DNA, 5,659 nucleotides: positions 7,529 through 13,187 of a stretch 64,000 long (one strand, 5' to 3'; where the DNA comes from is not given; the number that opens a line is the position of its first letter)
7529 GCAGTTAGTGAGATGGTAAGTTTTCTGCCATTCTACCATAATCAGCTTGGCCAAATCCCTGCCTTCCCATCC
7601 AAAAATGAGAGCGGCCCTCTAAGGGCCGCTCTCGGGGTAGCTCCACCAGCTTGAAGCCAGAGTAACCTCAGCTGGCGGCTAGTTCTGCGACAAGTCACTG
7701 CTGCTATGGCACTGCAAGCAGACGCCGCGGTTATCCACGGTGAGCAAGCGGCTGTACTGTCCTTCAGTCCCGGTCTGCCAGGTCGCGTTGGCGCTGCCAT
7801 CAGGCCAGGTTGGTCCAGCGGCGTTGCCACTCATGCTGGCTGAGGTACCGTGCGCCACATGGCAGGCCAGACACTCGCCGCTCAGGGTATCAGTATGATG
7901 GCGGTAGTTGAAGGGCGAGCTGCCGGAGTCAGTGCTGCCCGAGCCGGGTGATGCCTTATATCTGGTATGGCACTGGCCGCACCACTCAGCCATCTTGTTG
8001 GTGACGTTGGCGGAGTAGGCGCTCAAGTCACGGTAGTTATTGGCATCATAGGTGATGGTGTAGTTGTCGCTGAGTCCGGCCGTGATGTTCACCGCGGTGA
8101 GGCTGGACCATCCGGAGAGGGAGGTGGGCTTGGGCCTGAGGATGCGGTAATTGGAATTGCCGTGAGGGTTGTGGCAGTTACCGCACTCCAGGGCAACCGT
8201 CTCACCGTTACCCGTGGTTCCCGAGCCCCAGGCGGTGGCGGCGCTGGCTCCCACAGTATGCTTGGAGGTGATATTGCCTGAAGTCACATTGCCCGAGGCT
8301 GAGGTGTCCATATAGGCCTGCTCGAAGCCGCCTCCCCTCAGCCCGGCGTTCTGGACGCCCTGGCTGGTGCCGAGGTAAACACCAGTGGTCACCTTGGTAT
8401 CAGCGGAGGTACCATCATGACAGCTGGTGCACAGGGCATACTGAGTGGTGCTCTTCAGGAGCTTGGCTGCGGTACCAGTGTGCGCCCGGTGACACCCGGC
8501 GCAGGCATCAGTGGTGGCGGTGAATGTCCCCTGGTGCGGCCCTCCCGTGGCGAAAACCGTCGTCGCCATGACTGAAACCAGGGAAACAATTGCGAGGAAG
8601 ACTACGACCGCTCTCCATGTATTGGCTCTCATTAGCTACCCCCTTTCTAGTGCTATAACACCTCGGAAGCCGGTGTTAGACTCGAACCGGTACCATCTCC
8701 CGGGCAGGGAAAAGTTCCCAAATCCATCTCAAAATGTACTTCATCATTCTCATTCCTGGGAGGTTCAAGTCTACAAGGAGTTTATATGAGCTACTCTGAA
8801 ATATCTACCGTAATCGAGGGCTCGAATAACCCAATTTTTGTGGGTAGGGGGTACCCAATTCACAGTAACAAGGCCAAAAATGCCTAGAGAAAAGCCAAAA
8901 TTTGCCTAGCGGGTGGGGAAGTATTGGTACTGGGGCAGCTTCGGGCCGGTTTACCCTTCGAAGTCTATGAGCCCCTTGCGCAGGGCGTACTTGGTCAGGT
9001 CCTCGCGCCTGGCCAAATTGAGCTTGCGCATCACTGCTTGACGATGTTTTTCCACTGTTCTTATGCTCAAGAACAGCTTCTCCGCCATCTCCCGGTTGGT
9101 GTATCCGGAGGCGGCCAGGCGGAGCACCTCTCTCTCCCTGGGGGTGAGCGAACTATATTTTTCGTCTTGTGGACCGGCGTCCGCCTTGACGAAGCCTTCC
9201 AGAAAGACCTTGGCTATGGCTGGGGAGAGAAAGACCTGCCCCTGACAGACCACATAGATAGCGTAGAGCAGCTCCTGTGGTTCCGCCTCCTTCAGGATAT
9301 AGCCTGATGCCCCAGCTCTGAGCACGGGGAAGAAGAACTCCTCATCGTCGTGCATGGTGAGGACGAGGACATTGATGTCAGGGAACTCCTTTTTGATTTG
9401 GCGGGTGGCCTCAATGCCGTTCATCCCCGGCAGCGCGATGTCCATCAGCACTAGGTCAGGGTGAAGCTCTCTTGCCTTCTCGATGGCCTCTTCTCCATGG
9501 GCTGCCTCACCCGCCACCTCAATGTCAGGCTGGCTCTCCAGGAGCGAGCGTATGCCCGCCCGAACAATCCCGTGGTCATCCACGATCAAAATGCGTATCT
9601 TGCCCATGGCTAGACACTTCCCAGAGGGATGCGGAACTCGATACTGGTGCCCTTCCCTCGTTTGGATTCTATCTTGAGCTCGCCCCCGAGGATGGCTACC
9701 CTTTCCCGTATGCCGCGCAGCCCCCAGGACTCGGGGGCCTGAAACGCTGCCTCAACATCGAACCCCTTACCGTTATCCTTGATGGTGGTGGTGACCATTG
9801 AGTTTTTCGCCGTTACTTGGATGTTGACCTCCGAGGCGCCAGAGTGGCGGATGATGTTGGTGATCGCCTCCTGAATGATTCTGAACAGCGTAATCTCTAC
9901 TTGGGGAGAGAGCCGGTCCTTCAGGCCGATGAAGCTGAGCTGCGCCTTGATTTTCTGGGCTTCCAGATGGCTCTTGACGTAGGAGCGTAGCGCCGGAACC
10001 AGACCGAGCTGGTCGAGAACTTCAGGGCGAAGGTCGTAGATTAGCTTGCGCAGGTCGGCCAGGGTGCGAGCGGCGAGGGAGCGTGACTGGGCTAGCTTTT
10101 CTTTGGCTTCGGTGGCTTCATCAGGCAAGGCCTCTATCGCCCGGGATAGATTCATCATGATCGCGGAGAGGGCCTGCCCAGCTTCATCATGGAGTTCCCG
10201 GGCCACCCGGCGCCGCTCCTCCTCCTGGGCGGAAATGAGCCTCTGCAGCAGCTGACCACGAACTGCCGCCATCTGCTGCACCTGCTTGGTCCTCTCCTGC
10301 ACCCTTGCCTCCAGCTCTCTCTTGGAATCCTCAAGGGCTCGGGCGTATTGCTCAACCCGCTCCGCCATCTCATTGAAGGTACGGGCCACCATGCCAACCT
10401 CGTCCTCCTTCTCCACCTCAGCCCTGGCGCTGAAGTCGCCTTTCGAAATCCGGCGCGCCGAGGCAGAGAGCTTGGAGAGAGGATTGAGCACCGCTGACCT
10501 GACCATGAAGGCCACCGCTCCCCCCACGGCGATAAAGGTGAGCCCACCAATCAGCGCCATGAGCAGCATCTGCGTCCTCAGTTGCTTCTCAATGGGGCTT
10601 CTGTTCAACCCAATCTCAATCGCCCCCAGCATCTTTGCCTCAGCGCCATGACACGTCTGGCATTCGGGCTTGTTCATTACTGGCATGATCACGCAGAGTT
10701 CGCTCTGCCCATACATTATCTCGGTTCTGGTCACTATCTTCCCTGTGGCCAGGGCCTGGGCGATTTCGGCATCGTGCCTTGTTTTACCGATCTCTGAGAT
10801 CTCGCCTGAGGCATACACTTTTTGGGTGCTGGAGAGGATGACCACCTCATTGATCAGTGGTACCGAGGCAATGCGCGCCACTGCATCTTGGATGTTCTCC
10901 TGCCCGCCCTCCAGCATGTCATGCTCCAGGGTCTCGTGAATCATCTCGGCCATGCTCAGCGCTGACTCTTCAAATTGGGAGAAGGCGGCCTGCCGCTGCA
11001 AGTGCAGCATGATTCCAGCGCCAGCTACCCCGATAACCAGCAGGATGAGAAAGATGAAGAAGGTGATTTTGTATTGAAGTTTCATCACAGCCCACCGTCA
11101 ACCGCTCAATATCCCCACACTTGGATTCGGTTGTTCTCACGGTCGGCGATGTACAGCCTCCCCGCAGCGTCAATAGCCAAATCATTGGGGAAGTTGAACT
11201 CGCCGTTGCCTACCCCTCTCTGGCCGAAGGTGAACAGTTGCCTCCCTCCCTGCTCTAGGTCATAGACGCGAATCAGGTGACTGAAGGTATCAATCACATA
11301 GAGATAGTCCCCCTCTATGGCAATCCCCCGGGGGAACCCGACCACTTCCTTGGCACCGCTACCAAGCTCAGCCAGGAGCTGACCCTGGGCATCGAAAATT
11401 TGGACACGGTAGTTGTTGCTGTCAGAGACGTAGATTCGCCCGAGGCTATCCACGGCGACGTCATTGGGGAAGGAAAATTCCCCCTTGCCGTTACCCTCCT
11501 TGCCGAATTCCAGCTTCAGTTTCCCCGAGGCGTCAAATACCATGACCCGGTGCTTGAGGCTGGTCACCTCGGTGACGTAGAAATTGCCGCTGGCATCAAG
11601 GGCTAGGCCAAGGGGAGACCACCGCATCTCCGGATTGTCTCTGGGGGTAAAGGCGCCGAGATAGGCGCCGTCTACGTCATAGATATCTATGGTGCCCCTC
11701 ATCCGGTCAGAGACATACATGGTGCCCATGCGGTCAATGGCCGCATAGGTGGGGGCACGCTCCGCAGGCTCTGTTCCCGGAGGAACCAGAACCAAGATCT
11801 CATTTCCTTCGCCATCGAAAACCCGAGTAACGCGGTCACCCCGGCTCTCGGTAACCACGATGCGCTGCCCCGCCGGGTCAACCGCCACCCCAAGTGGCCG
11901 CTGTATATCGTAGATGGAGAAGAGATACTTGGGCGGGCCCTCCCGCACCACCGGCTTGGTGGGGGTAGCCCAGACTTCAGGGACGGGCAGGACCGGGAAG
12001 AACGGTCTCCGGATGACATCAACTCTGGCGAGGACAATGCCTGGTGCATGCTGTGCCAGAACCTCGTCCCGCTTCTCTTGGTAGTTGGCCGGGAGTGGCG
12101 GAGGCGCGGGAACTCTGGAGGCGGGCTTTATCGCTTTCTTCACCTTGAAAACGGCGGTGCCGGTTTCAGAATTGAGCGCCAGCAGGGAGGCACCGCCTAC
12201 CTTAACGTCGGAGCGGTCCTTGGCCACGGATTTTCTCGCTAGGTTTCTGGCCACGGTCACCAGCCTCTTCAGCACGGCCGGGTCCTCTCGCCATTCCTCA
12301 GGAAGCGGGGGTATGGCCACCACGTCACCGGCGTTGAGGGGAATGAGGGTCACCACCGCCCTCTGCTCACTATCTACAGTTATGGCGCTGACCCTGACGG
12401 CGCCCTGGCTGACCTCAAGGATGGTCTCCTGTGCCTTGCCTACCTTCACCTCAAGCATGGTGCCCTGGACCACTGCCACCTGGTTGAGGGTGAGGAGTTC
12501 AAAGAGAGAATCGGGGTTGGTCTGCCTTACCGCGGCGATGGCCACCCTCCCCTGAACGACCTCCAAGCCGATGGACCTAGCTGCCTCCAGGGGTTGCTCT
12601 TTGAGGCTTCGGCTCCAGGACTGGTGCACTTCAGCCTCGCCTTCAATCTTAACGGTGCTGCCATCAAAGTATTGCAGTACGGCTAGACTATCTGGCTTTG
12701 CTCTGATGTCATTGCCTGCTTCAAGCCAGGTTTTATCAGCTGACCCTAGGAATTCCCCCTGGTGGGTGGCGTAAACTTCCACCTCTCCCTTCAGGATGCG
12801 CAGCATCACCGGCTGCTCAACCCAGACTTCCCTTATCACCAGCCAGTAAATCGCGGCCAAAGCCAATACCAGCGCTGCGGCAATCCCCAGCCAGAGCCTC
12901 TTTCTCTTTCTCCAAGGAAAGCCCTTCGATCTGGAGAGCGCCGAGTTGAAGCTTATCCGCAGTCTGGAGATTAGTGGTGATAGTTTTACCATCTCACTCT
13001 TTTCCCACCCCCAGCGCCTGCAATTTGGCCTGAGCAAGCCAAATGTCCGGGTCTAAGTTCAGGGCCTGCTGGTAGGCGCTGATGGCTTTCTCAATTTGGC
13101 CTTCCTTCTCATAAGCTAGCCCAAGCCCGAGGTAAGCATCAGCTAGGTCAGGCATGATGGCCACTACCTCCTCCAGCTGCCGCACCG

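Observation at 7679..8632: Hexaheme cytochrome paralog A with OmcS-like motif order, including the CxxCHxxH inter-subunit ligand pattern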

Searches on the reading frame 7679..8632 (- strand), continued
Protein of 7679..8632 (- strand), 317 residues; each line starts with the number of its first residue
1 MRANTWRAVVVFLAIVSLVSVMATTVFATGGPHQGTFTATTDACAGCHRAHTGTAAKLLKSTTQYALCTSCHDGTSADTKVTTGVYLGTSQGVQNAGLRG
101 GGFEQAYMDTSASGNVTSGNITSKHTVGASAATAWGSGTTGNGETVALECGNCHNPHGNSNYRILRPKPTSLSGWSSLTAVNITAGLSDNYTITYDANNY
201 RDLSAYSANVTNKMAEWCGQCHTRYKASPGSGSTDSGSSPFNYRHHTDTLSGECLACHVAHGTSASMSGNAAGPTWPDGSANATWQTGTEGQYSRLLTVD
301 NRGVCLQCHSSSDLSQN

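Call 44: search_protein_families(library=pfam, proteins=[L007:7907-8851:+], max_evalue=0.1)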
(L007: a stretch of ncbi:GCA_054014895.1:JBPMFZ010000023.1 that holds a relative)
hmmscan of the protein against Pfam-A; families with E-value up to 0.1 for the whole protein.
L007:7907-8851:+ (314 aa): 39 families (the best 25 are shown)
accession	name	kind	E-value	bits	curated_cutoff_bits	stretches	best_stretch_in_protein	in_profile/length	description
PF07719.23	TPR_2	-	4.9e-37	123.4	27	6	180-212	1-33/34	Tetratricopeptide repeat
PF00515.34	TPR_1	-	1.3e-36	123.3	27.8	6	180-212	1-33/34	Tetratricopeptide repeat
PF13414.12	TPR_11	-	9.9e-35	118.4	26.8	5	153-194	1-42/42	TPR repeat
PF13181.12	TPR_8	-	1.9e-30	102.8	25.7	5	148-178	3-33/34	Tetratricopeptide repeat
PF13432.12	TPR_16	-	3.8e-30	104.4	32.7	5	150-208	1-59/65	Tetratricopeptide repeat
PF14559.12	TPR_19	-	3.5e-28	98.2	25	5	244-305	4-64/68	Tetratricopeptide repeat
PF13428.12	TPR_14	-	4.9e-28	95.2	23.5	6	266-308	2-44/44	Tetratricopeptide repeat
PF13174.12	TPR_6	-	1.2e-24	85.6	26.3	3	266-297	1-32/33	Tetratricopeptide repeat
PF13431.12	TPR_17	-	1.2e-24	84.8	24.4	3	168-201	1-34/34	Tetratricopeptide repeat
PF13424.12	TPR_12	-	1.7e-17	63.8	30.1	5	146-208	3-73/77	Tetratricopeptide repeat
PF12895.13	ANAPC3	-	1.2e-14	54.8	27.2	3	224-290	16-81/82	Anaphase-promoting complex, cyclosome, subunit 3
PF14561.12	TPR_20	-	2.7e-13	50.5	25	4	54-91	7-44/90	Tetratricopeptide repeat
PF23914.1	TPR_CcmH_CycH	-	1.1e-12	48.5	42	4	102-212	49-153/158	Cytochrome c-type biogenesis protein H TPR domain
PF13176.12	TPR_7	-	2.1e-11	43.4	27.9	3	148-181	1-34/36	Tetratricopeptide repeat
PF13371.12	TPR_9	-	9.9e-11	41.9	35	1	261-301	25-65/73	Tetratricopeptide repeat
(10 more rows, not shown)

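Call 49: find_related_loci(query=A1, collection=genome_contigs, flank=8000)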
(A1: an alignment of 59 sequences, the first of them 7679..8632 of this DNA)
Query A1 (317 aa) in genome_contigs; peptide patterns used: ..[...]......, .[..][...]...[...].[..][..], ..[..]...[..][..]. (x = any residue, [..] = any of these).
599 stretches matched a pattern (row limit reached: there are more); 91 encode a relative of the query (tblastn E <= 1e-3); the best 80 are kept; 79 distinct loci.
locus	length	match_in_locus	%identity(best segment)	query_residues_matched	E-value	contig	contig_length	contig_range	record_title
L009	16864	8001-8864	45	21-312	4e-64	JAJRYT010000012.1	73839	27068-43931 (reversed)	MAG: Chloroflexota bacterium isolate Dive96_bin3.68 k141_301970, whole genome shotgun sequence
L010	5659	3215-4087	43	21-313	6e-62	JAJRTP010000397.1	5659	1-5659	MAG: Chloroflexota bacterium isolate Dive96_bin1.73 k141_3152734, whole genome shotgun sequence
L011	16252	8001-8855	45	31-310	2e-59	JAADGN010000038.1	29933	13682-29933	MAG: Chloroflexota bacterium isolate M_MetaBat.120 contig-127_3663, whole genome shotgun sequence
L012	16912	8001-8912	42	6-312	5e-59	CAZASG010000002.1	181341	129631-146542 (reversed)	MAG TPA_asm: uncultured Anaerolineaceae bacterium isolate SRP167671_co2_272 genome assembly, contig: NODE_64_length_1813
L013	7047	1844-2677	43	30-309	1e-58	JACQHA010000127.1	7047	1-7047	MAG: Deinococcus sp. isolate NC_groundwater_1087_Ag_S2p5_63_37 S_2p5_S6_coassembly_k141_1570326, whole genome shotgun se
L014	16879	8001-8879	39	39-309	5e-50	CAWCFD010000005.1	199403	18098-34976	MAG: uncultured Solirubrobacterales bacterium isolate MFD00991.bin.1.132 genome assembly, contig: contig_37352, whole ge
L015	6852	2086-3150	34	1-310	3e-46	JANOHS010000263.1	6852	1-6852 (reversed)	MAG: Micrococcales bacterium isolate SOY_63_metabat_451 SOY_63_k141_2500194, whole genome shotgun sequence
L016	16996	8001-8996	36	9-315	3e-45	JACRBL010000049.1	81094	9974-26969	MAG: Chloroflexi bacterium isolate NC_groundwater_1619_Pr3_B-0.1um_56_27 SR-2_scaffold_141_2720313, whole genome shotgun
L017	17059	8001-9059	36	2-309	1e-42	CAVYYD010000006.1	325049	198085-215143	MAG: uncultured Actinomycetota bacterium isolate MFD01721.bin.1.362 genome assembly, contig: contig_26636, whole genome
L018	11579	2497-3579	34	30-312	1e-39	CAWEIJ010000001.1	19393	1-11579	MAG: uncultured Chloroflexia bacterium isolate MFD06435.bin.2.178 genome assembly, contig: contig_114705, whole genome s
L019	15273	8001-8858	35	28-309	3e-38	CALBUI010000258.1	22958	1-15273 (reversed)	MAG: uncultured Anaerolineales bacterium isolate N4_Bin_METABAT__171_1 genome assembly, contig: c_000003451660, whole ge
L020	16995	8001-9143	33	26-309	2e-44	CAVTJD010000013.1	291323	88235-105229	MAG: uncultured Chloroflexia bacterium isolate MFD05684.bin.1.48 genome assembly, contig: contig_95064, whole genome sho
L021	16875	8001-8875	40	44-310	3e-40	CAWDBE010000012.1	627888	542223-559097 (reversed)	MAG: uncultured Actinomycetota bacterium isolate MFD01721.bin.2.75 genome assembly, contig: contig_9682, whole genome sh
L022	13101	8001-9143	33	24-312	8e-32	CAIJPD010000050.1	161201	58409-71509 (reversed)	MAG: uncultured Chloroflexi bacterium isolate LJ_bin-2554 genome assembly, contig: bin-2554:50/68, whole genome shotgun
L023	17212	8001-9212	38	9-309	1e-28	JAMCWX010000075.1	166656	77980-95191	MAG: Chloroflexota bacterium isolate FK_Sedi_B_Bin.47 NODE_87_length_166656_cov_5.21008, whole genome shotgun sequence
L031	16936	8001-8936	27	34-312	2e-21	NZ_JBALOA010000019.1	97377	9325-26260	Neobacillus drentensis strain JJ1737 JJ-1737_contig_19, whole genome shotgun sequence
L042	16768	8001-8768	28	4-263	3e-12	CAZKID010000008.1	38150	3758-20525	MAG TPA_asm: uncultured Thermoanaerobaculia bacterium isolate binchicken_co185_41 genome assembly, contig: NODE_1338_len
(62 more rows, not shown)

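Call 73: search_protein_representatives(alignment_id=A1)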
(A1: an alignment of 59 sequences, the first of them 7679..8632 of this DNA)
Query: 59 sequences, 311 profile positions. Proteins with E-value up to 0.001 (for the whole library): 4131; up to 1e-10: 1702; up to 1e-30: 549. The best 150 are listed.
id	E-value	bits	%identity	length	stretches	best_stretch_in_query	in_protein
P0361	2.5e-113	394.7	-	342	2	4-307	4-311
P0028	9.8e-111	386.2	-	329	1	2-310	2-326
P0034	7.4e-110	383.3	-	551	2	30-309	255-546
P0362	2.1e-108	378.5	-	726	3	7-308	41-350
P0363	3.2e-108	377.9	-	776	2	10-308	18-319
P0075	1.7e-107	375.5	-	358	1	10-307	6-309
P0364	9.9e-107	373.0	-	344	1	6-307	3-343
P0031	4.3e-106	370.9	-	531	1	23-309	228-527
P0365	1.1e-105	369.6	-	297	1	6-306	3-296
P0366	1.2e-104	366.1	-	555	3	4-308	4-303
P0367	1.8e-104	365.6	-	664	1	6-308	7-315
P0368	1.0e-103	363.1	-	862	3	8-306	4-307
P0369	4.1e-102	357.9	-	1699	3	23-308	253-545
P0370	4.2e-102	357.8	-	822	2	19-307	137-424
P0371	5.5e-101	354.1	-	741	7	14-308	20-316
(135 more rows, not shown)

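Call 85: search_protein_families(library=ncbifam, proteins=[L042:8004-8843:+, L031:4885-6057:+], max_evalue=1)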
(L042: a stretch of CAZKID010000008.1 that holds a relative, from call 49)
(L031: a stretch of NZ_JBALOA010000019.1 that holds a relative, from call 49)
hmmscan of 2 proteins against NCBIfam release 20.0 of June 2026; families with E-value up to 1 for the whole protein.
L042:8004-8843:+ (279 aa): 8 families
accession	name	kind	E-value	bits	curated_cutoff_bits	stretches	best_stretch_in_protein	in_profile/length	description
TIGR01905.1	paired_CXXCH_1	subfamily_domain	4.5e-11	42.5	25.2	4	130-147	8-25/41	doubled CXXCH domain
TIGR03508.1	decahem_SO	subfamily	6.6e-08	32.3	192.2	2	192-278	97-175/258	DmsE family decaheme c-type cytochrome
NF041028.1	decahem_GSU2203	exception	5e-07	29.2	325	2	26-76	120-156/317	GSU2203 family decaheme c-type cytochrome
TIGR03153.1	cytochr_NrfH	equivalog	0.058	13.4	134.2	0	192-278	55-134/138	cytochrome c nitrite reductase small subunit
NF047727.1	4hemeCytCCctA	equivalog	0.07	13.3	180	1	30-52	79-101/109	tetraheme c-type cytochrome CctA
TIGR04315.1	octaheme_Shew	subfamily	0.11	11.4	375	1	29-78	185-229/440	tetrathionate reductase family octaheme c-type cytochrome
NF047812.1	LIC11213_lipo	equivalog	0.37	11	100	0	53-83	34-64/118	LIC11213 family lipoprotein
TIGR04257.1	nanowire_3heme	domain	0.4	10.9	40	0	243-278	23-59/75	c(7)-type cytochrome triheme domain-containing protein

L031:4885-6057:+ (390 aa): 9 families
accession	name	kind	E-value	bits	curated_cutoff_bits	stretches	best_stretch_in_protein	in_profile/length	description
TIGR01905.1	paired_CXXCH_1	subfamily_domain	2.1e-18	66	25.2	3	65-100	6-40/41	doubled CXXCH domain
TIGR03508.1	decahem_SO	subfamily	3.3e-12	46.4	192.2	2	53-98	82-126/258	DmsE family decaheme c-type cytochrome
NF041028.1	decahem_GSU2203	exception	9.7e-08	31.6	325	2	54-99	114-158/317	GSU2203 family decaheme c-type cytochrome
TIGR04257.1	nanowire_3heme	domain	1e-05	25.6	40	1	54-103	16-65/75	c(7)-type cytochrome triheme domain-containing protein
NF045713.1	CxxCH_16_HmcA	equivalog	0.00016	20.5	400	1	52-158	156-257/541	sulfate respiration complex hexadecaheme cytochrome HmcA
NF045722.1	c3_cytochr_TmcA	equivalog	0.00036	20.4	114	2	61-97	76-111/125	acidic tetraheme cytochrome c3 TmcA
NF008659.0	PRK11659.1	equivalog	0.00084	19.1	184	1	65-97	135-168/188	cytochrome c nitrite reductase pentaheme subunit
TIGR03806.1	chp_HNE_0200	subfamily_domain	0.0021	17.3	313.3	1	63-165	138-237/314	SO2930 family diheme c-type cytochrome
TIGR03146.1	cyt_nit_nrfB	equivalog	0.0037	17.5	166.6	1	63-97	107-142/145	cytochrome c nitrite reductase pentaheme subunit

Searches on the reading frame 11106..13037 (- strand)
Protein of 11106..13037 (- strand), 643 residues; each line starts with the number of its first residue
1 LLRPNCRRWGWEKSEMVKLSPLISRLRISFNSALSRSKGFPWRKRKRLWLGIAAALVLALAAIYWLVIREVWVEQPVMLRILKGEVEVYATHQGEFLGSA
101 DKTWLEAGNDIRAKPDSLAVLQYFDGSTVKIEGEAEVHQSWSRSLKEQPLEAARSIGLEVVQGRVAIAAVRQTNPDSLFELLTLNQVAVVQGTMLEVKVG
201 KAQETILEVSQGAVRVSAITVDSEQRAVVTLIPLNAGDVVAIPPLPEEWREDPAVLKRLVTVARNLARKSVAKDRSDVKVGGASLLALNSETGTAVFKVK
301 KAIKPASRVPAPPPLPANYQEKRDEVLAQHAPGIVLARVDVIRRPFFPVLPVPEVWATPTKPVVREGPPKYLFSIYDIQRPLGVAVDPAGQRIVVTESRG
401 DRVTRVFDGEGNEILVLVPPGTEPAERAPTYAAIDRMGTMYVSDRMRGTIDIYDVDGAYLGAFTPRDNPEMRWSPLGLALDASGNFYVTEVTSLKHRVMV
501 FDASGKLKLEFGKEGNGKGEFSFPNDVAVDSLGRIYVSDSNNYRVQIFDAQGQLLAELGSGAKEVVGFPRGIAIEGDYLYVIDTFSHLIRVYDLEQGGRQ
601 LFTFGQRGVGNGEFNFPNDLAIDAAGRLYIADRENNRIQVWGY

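Call 11: search_protein_families(library=pfam, proteins=[window:11106-13037:-], max_evalue=0.01)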
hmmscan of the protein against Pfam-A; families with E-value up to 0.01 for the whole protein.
window:11106-13037:- (643 aa): 7 families
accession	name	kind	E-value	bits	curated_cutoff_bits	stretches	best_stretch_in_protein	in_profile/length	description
PF01436.27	NHL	-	1.3e-31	107.4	20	2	521-548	1-28/28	NHL repeat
PF17170.10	DUF5128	-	1e-12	48.3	22.9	2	486-556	56-126/321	6-bladed beta-propeller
PF08450.18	SGL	-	1.7e-10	41.4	26.3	1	493-640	57-209/246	SMP-30/Gluconolactonase/LRE-like region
PF04773.18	FecR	-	1.4e-06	29.1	24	1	110-215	2-97/97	FecR protein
PF20067.5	SSL_N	-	0.00018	21.8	18.9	0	617-632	23-38/46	Strictosidine synthase-like, N-terminal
PF06739.17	SBBP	-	0.00019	21.8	20.5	0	523-537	14-28/38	Beta-propeller repeat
PF25021.1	TEN_NHL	-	0.0035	16.8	27.1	0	612-639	327-354/357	Teneurin NHL domain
